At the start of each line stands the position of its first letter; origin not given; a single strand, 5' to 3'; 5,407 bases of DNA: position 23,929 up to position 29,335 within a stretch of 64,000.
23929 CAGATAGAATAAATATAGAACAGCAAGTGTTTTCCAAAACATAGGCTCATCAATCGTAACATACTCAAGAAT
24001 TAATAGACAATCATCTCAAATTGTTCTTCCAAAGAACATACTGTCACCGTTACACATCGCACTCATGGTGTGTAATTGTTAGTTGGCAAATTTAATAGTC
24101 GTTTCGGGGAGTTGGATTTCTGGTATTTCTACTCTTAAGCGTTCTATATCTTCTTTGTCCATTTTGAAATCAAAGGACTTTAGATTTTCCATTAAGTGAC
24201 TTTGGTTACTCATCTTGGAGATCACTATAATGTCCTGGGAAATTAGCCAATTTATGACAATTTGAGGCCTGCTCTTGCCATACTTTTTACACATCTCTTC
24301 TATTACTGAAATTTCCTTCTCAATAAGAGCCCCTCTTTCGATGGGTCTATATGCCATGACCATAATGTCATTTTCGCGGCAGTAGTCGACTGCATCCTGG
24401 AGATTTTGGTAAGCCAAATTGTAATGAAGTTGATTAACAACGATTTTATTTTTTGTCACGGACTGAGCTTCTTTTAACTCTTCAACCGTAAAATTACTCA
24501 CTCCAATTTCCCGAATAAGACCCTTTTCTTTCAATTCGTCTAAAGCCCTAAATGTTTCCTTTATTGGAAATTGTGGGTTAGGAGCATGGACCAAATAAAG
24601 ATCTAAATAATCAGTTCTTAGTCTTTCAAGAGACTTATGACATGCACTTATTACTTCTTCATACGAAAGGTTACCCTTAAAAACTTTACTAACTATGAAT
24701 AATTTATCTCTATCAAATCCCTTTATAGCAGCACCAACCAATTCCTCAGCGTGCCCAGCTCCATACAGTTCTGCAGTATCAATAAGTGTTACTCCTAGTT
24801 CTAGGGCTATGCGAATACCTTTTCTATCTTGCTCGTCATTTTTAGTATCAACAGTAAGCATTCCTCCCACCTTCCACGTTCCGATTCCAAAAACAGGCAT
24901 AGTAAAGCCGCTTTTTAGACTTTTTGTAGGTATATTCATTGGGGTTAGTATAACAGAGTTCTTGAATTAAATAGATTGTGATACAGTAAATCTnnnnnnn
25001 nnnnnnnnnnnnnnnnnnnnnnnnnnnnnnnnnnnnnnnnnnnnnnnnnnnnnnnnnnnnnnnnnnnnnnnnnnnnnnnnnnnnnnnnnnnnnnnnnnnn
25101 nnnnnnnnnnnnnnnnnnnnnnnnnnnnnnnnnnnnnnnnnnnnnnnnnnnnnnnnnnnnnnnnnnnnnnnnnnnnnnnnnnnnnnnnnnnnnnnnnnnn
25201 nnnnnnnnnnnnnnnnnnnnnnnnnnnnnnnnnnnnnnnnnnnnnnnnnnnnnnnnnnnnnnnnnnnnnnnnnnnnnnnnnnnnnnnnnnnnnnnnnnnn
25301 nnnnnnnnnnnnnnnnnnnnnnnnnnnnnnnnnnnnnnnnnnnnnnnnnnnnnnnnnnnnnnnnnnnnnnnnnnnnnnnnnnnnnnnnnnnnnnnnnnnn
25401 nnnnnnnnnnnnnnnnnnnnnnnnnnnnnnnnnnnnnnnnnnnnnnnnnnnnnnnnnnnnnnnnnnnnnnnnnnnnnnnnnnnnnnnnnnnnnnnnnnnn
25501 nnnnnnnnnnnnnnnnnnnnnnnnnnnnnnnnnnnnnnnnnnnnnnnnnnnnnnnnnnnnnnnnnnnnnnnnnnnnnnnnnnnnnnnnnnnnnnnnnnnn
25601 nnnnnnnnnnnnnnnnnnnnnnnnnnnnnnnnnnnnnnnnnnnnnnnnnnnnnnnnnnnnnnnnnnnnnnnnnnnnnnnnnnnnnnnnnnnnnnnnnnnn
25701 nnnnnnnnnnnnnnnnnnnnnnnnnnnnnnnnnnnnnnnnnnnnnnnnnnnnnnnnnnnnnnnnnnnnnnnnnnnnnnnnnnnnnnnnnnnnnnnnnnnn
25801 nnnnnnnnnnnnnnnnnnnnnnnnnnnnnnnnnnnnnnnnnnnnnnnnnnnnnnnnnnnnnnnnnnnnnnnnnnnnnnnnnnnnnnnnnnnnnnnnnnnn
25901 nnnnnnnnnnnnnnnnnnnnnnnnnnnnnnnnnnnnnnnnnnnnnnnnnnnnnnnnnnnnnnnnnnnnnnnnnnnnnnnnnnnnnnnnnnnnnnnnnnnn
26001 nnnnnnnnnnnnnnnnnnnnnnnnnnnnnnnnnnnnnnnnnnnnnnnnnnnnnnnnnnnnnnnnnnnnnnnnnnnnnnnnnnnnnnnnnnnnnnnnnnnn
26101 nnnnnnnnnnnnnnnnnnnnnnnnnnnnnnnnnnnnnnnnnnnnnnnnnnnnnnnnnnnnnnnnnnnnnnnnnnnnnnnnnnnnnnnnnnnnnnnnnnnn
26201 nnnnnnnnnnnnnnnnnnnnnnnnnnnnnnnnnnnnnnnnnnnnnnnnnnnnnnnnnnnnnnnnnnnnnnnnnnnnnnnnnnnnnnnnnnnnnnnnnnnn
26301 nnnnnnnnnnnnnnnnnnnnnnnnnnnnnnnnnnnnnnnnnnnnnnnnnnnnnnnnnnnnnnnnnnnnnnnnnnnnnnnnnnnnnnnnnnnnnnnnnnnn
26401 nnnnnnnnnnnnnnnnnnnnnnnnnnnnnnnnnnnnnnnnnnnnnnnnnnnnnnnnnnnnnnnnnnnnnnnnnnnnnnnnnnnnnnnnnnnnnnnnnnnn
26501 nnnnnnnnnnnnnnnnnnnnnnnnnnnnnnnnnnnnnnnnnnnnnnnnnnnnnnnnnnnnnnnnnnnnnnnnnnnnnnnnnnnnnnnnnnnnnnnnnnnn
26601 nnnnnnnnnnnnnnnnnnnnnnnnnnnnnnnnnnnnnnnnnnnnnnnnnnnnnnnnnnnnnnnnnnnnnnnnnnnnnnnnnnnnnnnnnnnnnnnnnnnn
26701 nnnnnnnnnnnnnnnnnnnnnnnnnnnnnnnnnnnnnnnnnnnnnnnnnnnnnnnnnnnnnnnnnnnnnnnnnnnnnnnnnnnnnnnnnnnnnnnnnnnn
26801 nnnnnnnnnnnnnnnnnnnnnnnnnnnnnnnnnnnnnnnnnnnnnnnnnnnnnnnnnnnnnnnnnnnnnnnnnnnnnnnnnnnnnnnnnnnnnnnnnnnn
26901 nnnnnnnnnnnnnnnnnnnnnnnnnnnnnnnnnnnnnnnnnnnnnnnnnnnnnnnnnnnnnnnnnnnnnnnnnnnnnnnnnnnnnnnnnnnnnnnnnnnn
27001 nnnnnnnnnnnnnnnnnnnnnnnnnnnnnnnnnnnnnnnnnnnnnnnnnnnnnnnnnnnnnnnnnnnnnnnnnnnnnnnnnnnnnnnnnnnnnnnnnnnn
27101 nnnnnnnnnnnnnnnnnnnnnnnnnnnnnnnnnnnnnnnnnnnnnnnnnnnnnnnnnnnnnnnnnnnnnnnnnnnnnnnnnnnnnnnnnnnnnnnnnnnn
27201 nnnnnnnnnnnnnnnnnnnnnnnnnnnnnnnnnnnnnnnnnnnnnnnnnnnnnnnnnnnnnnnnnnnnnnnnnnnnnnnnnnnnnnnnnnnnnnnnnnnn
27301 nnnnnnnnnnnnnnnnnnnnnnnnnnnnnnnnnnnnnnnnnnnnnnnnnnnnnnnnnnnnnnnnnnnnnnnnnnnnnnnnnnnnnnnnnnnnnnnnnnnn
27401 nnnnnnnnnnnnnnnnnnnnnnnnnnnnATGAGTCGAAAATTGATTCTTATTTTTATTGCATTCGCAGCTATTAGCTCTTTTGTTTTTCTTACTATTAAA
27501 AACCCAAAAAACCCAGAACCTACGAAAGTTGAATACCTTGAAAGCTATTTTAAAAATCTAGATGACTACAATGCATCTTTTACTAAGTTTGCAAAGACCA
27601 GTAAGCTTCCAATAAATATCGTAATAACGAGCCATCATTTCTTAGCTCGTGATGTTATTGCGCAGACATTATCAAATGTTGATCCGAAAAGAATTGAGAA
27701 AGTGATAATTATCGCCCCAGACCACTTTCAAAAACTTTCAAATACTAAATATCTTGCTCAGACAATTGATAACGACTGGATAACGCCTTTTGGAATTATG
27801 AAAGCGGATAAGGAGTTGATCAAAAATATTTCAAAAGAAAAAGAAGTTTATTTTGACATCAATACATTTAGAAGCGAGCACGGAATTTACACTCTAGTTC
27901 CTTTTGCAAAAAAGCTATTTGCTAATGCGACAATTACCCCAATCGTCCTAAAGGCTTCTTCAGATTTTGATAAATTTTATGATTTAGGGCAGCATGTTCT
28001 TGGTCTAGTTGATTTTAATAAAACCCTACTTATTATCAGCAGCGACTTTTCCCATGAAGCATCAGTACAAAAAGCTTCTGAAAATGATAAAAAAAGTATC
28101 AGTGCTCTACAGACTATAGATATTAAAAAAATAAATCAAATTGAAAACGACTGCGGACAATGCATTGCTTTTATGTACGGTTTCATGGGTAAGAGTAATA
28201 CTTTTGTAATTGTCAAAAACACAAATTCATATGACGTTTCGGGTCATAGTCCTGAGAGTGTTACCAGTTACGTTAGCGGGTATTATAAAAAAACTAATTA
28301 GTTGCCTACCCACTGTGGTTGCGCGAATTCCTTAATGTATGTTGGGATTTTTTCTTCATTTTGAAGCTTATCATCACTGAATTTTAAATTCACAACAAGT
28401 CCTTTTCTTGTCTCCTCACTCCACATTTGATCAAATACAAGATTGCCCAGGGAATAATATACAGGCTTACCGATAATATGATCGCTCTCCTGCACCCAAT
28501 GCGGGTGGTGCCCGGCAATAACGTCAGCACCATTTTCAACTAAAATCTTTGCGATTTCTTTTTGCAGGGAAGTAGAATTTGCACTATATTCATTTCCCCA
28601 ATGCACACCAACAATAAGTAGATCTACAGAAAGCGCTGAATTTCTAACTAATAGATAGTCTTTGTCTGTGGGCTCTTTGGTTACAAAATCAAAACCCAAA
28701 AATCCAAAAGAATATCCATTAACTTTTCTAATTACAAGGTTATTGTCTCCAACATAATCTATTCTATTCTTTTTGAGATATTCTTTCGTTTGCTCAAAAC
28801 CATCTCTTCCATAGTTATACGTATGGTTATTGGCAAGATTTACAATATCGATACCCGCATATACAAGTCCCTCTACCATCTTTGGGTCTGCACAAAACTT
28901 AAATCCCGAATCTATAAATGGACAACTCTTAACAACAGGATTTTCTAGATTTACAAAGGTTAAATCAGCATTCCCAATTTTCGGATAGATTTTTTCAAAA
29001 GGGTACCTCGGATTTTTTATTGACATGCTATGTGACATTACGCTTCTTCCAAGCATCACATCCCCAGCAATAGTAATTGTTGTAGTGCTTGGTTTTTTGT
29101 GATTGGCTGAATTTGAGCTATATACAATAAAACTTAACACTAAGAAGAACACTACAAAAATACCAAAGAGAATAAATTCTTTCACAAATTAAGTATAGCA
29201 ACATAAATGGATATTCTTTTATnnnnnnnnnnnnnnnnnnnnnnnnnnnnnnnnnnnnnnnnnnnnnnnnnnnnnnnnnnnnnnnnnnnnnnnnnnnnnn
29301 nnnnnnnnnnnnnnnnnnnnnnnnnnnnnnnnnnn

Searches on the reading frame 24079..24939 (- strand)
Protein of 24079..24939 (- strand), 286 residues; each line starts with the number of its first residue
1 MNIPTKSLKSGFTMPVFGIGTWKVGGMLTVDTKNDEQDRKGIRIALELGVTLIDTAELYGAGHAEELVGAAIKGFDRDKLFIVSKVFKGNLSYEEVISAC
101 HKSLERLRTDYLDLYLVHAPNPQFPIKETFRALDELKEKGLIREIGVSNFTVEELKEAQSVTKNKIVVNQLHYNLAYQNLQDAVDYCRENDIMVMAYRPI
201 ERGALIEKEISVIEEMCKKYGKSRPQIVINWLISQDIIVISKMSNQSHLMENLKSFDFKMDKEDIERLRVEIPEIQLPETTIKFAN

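Call 62: search_protein_families(library=pfam, proteins=[window:24079-24939:-], max_evalue=0.001)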
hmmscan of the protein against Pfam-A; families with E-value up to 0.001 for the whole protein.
window:24079-24939:- (286 aa): 1 family
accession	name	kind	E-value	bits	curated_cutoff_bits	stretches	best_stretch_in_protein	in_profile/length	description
PF00248.27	Aldo_ket_red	-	8.3e-66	222.4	24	1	18-268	3-286/291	Aldo/keto reductase family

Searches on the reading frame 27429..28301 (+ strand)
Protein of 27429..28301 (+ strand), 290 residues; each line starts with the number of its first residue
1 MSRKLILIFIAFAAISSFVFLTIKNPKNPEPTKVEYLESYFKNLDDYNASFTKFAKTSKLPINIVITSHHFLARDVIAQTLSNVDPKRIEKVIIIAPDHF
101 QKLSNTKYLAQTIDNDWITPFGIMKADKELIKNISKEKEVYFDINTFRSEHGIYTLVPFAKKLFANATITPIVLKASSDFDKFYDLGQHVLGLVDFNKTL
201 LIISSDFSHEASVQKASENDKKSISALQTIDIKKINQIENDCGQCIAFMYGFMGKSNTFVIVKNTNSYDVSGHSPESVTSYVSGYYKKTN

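Call 62: search_protein_families(library=pfam, proteins=[window:27429-28301:+], max_evalue=0.001)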
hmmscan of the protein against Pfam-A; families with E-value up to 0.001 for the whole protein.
window:27429-28301:+ (290 aa): 2 families
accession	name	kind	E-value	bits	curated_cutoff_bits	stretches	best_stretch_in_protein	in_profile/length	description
PF01875.22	Memo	-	6.5e-21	75.2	27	1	74-282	47-266/269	Memo-like protein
PF02900.23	LigB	-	1.2e-05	24.9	26.3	1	75-237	29-206/269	Catalytic LigB subunit of aromatic ring-opening dioxygenase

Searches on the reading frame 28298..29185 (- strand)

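Call 62: search_protein_families(library=pfam, proteins=[window:28298-29185:-], max_evalue=0.001)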
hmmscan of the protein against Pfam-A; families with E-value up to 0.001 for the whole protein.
window:28298-29185:- (295 aa): 1 family
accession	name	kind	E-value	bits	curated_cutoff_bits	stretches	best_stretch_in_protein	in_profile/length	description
PF09587.15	PGA_cap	-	8.3e-53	179.9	27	1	36-253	1-255/255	Bacterial capsule synthesis protein PGA_cap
